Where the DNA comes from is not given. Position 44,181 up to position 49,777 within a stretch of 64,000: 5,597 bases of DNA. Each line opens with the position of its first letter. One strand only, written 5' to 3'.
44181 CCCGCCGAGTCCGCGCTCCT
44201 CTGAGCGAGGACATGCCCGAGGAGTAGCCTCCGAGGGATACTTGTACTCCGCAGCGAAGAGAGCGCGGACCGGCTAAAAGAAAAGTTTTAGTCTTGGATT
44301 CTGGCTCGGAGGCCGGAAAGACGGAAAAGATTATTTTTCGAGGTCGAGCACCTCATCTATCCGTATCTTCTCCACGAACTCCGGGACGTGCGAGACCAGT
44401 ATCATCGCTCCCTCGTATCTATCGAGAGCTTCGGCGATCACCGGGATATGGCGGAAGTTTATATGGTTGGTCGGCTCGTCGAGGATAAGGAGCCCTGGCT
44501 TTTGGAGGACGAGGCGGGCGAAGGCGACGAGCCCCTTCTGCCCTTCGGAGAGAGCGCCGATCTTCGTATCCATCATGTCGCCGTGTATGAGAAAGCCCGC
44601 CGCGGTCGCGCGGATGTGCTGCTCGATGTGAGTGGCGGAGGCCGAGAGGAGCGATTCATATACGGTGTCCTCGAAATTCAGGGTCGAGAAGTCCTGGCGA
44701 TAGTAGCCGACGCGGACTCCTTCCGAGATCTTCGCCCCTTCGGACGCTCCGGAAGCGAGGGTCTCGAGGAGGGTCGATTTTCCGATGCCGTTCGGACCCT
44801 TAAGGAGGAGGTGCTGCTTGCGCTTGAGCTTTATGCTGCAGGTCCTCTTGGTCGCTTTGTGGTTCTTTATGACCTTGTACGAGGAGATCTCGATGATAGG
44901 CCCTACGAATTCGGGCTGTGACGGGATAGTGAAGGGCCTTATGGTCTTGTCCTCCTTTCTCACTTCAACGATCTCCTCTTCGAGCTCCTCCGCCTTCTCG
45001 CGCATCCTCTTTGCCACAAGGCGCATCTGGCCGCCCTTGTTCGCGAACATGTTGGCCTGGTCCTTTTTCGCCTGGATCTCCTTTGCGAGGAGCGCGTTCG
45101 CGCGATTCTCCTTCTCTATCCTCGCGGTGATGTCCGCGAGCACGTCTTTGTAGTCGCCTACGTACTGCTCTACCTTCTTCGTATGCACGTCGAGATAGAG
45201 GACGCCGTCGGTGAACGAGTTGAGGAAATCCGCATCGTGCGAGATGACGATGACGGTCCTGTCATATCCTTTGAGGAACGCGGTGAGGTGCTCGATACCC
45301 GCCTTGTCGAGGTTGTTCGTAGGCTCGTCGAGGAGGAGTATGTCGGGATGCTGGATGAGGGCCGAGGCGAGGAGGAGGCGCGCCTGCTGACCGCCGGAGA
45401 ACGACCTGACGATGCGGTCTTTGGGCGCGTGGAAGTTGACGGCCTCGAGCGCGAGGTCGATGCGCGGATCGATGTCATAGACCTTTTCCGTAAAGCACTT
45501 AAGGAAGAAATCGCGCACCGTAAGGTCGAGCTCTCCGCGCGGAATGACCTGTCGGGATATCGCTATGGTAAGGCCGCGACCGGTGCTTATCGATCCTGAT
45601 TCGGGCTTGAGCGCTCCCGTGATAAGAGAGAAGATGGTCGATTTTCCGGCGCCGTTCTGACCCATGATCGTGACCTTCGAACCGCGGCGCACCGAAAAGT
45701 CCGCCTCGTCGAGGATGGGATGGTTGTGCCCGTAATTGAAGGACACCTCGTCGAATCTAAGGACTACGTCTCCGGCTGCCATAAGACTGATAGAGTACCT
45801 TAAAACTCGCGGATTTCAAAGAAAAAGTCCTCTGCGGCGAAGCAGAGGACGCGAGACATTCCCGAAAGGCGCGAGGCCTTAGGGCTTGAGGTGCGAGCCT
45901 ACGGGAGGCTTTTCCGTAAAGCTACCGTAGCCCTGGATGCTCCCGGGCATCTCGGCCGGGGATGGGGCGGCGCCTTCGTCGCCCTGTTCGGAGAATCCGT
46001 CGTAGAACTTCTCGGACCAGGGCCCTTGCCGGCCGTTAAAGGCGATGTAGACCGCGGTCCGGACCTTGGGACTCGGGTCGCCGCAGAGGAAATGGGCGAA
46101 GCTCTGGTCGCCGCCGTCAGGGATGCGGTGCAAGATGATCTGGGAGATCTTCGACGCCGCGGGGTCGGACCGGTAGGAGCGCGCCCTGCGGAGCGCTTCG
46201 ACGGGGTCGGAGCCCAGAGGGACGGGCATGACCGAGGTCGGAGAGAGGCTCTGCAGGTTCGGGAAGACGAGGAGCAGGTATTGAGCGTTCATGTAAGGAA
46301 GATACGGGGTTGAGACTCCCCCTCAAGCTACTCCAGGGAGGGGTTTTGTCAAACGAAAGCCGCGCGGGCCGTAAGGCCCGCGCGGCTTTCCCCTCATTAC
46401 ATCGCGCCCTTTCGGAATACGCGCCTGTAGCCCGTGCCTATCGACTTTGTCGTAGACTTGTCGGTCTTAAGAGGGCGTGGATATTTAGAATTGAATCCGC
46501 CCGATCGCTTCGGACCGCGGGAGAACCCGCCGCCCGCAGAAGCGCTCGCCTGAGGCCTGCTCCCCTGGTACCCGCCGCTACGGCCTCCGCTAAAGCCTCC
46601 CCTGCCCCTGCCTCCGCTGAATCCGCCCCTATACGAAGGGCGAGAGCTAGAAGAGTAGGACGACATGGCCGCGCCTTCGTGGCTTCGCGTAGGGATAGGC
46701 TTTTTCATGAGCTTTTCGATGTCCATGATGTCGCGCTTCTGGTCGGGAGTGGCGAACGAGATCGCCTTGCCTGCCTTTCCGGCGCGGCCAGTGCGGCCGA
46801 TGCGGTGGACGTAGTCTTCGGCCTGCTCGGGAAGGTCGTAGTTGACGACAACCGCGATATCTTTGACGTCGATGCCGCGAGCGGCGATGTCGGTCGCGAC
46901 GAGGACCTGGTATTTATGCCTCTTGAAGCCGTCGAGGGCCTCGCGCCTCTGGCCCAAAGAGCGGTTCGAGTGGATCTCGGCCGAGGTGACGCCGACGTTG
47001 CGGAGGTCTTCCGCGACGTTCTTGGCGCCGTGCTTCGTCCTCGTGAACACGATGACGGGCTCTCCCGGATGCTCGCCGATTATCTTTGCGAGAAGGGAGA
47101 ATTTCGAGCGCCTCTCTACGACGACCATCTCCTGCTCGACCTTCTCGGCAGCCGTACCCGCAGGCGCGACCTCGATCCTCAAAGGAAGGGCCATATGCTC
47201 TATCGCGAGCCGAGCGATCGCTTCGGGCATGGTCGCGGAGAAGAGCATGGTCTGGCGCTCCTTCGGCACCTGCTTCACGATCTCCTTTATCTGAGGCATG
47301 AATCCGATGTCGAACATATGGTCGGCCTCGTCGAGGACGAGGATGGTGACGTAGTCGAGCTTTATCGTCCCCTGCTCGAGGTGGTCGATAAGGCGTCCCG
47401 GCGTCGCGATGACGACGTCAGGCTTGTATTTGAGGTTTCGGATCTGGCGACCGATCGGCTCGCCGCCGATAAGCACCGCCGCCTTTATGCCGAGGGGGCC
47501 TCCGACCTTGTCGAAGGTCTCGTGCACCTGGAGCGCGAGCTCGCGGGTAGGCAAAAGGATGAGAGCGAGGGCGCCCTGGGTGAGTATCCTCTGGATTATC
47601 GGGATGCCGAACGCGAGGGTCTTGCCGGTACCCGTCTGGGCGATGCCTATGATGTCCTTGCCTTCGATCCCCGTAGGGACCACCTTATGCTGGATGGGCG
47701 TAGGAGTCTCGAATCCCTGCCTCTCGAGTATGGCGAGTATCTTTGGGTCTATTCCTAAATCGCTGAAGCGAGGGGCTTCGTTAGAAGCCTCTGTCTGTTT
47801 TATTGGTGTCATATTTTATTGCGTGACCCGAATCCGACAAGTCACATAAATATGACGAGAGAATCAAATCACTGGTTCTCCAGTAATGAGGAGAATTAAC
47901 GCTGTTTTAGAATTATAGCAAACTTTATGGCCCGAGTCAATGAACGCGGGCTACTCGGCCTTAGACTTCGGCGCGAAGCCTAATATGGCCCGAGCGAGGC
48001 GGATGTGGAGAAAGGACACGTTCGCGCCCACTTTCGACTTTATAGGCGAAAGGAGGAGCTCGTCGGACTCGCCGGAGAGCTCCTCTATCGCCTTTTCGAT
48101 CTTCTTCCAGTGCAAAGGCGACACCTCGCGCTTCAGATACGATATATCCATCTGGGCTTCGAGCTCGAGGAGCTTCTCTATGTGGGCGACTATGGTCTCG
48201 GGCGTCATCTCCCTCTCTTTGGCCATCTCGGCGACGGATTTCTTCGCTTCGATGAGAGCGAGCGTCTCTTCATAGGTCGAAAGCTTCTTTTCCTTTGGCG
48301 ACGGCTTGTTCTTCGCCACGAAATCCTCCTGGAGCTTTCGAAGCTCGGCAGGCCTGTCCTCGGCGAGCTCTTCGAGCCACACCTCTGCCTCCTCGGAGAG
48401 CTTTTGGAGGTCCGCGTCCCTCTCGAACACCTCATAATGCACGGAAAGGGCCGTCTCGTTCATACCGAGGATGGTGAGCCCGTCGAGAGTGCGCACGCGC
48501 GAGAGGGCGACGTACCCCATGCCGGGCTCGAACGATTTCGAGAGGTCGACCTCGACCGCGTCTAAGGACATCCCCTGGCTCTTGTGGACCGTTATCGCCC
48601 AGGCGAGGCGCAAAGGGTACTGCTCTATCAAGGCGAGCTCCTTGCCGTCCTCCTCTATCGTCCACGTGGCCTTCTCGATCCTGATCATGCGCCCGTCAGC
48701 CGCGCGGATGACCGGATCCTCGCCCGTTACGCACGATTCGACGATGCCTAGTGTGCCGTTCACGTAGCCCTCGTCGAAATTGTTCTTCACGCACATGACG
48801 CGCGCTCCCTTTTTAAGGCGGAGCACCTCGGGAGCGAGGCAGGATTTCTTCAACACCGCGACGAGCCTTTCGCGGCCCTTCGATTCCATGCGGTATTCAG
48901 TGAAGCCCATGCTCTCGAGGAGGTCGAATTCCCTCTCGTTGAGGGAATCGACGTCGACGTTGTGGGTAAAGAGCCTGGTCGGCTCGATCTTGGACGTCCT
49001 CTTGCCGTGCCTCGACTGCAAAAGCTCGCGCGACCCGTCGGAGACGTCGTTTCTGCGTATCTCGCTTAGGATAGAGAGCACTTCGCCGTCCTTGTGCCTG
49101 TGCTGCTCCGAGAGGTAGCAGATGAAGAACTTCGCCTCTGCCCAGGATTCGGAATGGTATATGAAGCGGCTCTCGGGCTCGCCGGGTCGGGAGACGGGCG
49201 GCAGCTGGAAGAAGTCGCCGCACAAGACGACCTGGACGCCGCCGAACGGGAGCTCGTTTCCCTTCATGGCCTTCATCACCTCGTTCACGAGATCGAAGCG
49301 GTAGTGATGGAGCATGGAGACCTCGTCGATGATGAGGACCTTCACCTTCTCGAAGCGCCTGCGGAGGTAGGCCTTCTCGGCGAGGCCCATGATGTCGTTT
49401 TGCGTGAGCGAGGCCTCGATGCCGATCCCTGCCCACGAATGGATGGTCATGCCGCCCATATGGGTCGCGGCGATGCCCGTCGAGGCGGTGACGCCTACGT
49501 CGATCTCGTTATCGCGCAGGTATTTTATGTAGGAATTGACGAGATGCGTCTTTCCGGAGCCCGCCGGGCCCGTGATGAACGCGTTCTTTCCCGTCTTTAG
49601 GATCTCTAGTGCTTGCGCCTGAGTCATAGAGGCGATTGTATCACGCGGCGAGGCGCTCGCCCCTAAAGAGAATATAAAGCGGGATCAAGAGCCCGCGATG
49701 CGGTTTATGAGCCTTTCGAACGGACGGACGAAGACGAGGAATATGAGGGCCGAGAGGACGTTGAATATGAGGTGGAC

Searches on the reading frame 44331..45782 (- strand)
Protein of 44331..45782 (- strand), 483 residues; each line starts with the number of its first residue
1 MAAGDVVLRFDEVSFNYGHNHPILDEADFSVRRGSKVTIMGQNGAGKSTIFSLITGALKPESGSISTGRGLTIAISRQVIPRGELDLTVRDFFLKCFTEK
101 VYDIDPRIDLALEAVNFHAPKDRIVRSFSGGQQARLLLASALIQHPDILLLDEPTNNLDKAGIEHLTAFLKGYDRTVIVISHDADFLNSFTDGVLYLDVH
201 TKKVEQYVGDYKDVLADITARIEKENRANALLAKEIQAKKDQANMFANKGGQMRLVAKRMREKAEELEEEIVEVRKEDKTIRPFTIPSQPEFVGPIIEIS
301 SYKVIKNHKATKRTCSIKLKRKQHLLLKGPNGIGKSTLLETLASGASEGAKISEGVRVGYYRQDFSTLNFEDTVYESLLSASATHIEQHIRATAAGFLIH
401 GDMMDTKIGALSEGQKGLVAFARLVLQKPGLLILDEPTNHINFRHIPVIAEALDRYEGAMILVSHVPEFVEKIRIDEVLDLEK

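Call 75: search_protein_families(library=pfam, proteins=[window:44331-45782:-], max_evalue=0.001)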
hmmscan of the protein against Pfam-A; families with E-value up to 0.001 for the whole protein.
window:44331-45782:- (483 aa): 15 families
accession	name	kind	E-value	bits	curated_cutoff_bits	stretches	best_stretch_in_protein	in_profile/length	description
PF00005.33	ABC_tran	-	2.8e-46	158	25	2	24-156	1-137/137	ABC transporter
PF13304.12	AAA_21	-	3.4e-15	57.3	27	0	407-470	234-303/304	AAA domain, putative AbiEii toxin, Type IV TA system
PF02463.25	SMC_N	-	3e-10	40.3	40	0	127-190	136-205/220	RecF/RecN/SMC N terminal domain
PF13476.12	AAA_23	-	2.9e-09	38.3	27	1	38-276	23-198/201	AAA domain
PF13555.12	AAA_29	-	2.9e-09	37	27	0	304-341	6-41/61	P-loop containing region of AAA domain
PF13191.12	AAA_16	-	8.8e-08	33.3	32.6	0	320-389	22-93/167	AAA ATPase domain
PF03193.22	RsgA_GTPase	-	7.3e-07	29.6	30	0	306-354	91-139/174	RsgA GTPase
PF20720.3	nSTAND3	-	1.6e-06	28.3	27.2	0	315-348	10-43/155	Novel STAND NTPase 3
PF13401.12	AAA_22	-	3.5e-06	27.8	27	0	321-385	4-61/130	AAA domain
PF05729.18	NACHT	-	1.8e-05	25.1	26.7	0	325-419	3-72/167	NACHT domain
PF13175.12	AAA_15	-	4.6e-05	23.6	32.1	0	305-342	8-43/374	AAA ATPase domain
PF24883.2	NPHP3_N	-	0.00019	22.1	24.8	0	320-382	20-79/164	Nephrocystin 3, N-terminal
PF03266.21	NTPase_1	-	0.00038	20.8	23.9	0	324-367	1-44/168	NTPase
PF25199.1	nSTAND_NTPase5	-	0.00063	20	34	0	320-364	39-79/145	Novel STAND NTPase 5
PF00493.29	MCM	-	0.00086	18.9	23.3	0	314-350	49-85/224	MCM P-loop domain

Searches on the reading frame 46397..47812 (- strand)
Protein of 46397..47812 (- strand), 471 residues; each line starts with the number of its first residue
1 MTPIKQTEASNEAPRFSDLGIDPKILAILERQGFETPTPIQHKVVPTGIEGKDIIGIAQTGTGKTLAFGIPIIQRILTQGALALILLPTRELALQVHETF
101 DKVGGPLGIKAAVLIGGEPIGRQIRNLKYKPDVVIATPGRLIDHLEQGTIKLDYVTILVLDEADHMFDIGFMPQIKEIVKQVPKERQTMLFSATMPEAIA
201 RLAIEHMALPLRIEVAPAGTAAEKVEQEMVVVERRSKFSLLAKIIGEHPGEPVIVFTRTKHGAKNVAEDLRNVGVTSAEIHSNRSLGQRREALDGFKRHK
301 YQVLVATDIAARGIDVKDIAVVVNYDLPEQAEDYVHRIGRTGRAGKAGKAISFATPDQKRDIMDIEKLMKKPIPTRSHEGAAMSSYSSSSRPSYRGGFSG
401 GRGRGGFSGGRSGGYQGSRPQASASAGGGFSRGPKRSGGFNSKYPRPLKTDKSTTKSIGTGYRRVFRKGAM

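Call 75: search_protein_families(library=pfam, proteins=[window:46397-47812:-], max_evalue=0.001)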
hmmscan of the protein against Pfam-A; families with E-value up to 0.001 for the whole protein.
window:46397-47812:- (471 aa): 3 families
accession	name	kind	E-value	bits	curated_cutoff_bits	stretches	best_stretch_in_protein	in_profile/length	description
PF00270.35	DEAD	-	5.8e-51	173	26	1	38-201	1-166/167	DEAD/DEAH box helicase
PF00271.37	Helicase_C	-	2.2e-29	102.3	23.5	1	237-345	2-110/110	Helicase conserved C-terminal domain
PF04851.21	ResIII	-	1.1e-07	32.3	22.5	1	57-196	29-163/164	Type III restriction enzyme, res subunit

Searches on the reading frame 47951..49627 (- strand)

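Call 75: search_protein_families(library=pfam, proteins=[window:47951-49627:-], max_evalue=0.001)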
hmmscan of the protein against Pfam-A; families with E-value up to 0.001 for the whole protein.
window:47951-49627:- (558 aa): 14 families
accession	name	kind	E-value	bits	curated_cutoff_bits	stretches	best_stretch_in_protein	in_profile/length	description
PF05970.20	PIF1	-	5.1e-38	131.3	25.9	1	10-182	19-193/223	PIF1-like helicase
PF14493.12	HTH_40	-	2.4e-17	63.5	27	1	451-546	1-89/89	Helix-turn-helix domain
PF13604.12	AAA_30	-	8.3e-15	55.5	27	1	3-197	6-175/191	AAA domain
PF13245.12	AAA_19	-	1.4e-14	54.8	25.1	1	3-146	1-133/134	AAA domain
PF21530.3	Pif1_2B_dom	-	7.8e-09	35.6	23.9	1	259-296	6-44/47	DNA helicase Pif1, 2B domain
PF02689.20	Herpes_Helicase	-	2.8e-08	32.7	27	1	318-385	706-775/808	Helicase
PF13401.12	AAA_22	-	9.8e-07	29.6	27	1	12-137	4-122/130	AAA domain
PF00270.35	DEAD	-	7.9e-06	26.1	26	0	3-29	4-30/167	DEAD/DEAH box helicase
PF01443.25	Viral_helicase1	-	3.3e-05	24.3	21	0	18-108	3-73/228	Viral superfamily 1 RNA helicase core domain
PF03266.21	NTPase_1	-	0.00012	22.4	23.9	0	16-45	2-31/168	NTPase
PF13191.12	AAA_16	-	0.00033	21.6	32.6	0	8-43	17-52/167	AAA ATPase domain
PF13538.12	UvrD_C_2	-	0.00063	20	27.4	0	341-377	1-44/52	UvrD-like helicase C-terminal domain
PF01637.24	ATPase_2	-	0.00066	20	33.2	0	14-60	21-68/225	ATPase domain predominantly from Archaea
PF20720.3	nSTAND3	-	0.00076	19.7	27.2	0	5-44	9-48/155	Novel STAND NTPase 3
